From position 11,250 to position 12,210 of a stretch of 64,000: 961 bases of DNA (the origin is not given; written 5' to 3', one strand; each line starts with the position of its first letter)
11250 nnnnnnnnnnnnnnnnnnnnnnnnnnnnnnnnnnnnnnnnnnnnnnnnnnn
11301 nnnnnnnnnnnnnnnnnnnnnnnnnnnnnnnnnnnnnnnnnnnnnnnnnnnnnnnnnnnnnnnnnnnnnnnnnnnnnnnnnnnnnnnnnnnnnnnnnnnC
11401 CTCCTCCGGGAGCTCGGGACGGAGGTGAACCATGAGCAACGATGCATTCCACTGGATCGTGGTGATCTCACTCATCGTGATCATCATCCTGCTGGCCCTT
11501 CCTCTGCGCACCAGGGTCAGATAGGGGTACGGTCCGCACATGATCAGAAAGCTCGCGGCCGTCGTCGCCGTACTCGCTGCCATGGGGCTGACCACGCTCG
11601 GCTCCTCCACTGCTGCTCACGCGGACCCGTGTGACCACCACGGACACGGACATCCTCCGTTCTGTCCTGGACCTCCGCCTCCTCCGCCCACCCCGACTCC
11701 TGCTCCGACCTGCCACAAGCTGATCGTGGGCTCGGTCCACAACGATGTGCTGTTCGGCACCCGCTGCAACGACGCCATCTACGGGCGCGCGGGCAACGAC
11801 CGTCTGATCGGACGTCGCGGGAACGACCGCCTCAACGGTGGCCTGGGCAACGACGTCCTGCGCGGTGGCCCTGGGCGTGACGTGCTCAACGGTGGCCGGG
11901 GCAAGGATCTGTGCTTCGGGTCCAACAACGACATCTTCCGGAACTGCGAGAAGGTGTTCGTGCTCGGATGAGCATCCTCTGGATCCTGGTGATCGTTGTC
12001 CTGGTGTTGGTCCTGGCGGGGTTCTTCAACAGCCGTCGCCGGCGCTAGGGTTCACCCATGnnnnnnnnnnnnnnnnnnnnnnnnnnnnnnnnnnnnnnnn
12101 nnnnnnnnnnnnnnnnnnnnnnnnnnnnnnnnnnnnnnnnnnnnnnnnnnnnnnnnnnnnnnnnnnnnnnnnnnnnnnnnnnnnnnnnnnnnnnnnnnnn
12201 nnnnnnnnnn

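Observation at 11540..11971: Phage-encoded secreted protein with RTX-type Ca-binding beta-roll repeats and a His/Cys/Pro-rich metal-binding-like segment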

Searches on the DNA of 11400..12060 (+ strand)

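Call 55: search_dna_similar(query=window:11400-12060:+, collection=phages, mode=distant, max_evalue=0.01, max_rows=15)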
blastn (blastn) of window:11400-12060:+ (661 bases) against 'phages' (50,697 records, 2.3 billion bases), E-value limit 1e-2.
No match.

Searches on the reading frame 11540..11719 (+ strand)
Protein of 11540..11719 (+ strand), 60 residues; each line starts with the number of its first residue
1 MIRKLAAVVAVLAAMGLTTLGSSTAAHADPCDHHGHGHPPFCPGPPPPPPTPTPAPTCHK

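Call 68: find_homologous_proteins(query=window:11540-11719:+, max_evalue=0.01)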
Query seq(60 aa): 2 candidates shared short words with the query, none scored E <= 0.01.
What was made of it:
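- Tried and rejected: A 60-aa N-terminal protein query found nothing (call 68).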

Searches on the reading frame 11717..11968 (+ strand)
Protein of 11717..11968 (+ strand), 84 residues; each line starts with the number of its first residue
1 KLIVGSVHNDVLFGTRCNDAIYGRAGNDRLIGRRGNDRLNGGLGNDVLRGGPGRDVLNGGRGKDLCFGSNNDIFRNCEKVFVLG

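Call 56: search_dna_similar(query=window:11717-11968:+, collection=phages, mode=protein, max_evalue=1, max_rows=25)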
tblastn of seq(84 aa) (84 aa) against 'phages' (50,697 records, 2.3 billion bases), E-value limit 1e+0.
No match.
